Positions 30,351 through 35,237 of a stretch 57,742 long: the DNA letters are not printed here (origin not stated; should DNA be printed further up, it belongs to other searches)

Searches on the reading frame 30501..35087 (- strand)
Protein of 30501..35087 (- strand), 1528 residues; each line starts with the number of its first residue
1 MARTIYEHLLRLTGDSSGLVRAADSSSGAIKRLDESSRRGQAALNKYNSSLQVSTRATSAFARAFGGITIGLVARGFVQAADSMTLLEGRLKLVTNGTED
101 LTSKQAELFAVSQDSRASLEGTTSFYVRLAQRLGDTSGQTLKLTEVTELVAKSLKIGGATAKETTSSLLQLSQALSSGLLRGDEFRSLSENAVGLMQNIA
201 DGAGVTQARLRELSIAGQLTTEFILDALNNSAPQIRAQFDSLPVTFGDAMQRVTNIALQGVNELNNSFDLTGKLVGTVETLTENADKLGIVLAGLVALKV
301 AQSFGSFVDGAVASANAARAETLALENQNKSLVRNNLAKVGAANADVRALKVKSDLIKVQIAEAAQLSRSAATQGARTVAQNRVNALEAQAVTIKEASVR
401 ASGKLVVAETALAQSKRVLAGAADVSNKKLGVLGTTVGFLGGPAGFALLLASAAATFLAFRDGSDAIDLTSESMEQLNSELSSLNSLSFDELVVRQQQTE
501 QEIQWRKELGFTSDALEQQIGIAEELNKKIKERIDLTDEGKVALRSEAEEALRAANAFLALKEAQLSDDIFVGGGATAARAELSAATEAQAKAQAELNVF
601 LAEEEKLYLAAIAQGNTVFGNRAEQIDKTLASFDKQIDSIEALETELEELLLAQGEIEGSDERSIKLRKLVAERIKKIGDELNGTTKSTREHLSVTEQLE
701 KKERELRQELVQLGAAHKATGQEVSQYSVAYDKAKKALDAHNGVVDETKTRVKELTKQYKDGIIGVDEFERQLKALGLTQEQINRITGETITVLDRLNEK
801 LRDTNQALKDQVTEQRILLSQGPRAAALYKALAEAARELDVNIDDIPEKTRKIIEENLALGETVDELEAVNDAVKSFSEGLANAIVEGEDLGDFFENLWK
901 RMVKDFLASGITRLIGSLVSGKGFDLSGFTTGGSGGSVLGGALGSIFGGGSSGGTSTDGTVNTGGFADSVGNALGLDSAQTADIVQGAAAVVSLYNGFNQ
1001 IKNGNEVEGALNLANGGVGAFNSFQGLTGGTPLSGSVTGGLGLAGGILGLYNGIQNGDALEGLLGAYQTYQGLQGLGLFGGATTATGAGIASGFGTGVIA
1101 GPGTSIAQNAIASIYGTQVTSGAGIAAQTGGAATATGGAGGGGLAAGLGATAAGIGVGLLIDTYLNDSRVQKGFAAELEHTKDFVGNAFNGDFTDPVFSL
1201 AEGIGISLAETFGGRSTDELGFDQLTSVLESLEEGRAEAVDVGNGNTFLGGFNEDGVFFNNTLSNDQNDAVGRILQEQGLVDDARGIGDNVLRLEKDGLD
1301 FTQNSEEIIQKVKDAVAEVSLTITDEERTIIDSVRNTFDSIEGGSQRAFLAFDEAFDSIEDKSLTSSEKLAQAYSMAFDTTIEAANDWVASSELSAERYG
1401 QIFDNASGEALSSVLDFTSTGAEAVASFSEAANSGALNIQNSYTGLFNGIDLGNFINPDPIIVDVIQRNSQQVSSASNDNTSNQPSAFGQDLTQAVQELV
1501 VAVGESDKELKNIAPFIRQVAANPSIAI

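Call 96: search_protein_families(library=phrogs, proteins=[window:30501-35087:-], max_evalue=0.00001)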
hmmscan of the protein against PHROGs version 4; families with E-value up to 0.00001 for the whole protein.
window:30501-35087:- (1528 aa): 18 families
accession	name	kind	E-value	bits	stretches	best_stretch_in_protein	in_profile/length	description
phrog_339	-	tail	1.8e-76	259.3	1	11-852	12-847/1123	tail length tape measure protein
phrog_3519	-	tail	2.4e-70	239.3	1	15-547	17-542/959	tail length tape measure protein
phrog_1107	-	tail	3e-56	192.1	1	15-658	138-782/1252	tail length tape measure protein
phrog_2335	-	tail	3.8e-49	168.6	1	19-872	438-1220/1536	tail length tape measure protein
phrog_8010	-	tail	6.5e-48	164.4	1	30-728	223-866/1543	tail length tape measure protein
phrog_1068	-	tail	7.4e-46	158.2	1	22-267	58-302/706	tail length tape measure protein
phrog_17300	-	tail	3.7e-44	152.3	1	46-386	43-388/900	tail length tape measure protein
phrog_3336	-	tail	5e-41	142.3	1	36-875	46-798/1051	tail length tape measure protein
phrog_7740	-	tail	6.3e-38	130.8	1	34-500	47-465/2151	tail length tape measure protein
phrog_12706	-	tail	8.5e-33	114.6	1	35-650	177-747/1244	tail length tape measure protein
phrog_27190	-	tail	4e-28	99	1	35-301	68-332/1015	tail length tape measure protein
phrog_16297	-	tail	4.8e-27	95.6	1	64-294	77-307/777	tail length tape measure protein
phrog_1506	-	tail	1.1e-26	94.3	1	33-709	27-634/1269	tail length tape measure protein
phrog_31452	-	tail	2e-26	93.4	1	29-319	18-292/814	tail length tape measure protein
phrog_16889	-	tail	4.3e-23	82.9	1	49-261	52-265/470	tail length tape measure protein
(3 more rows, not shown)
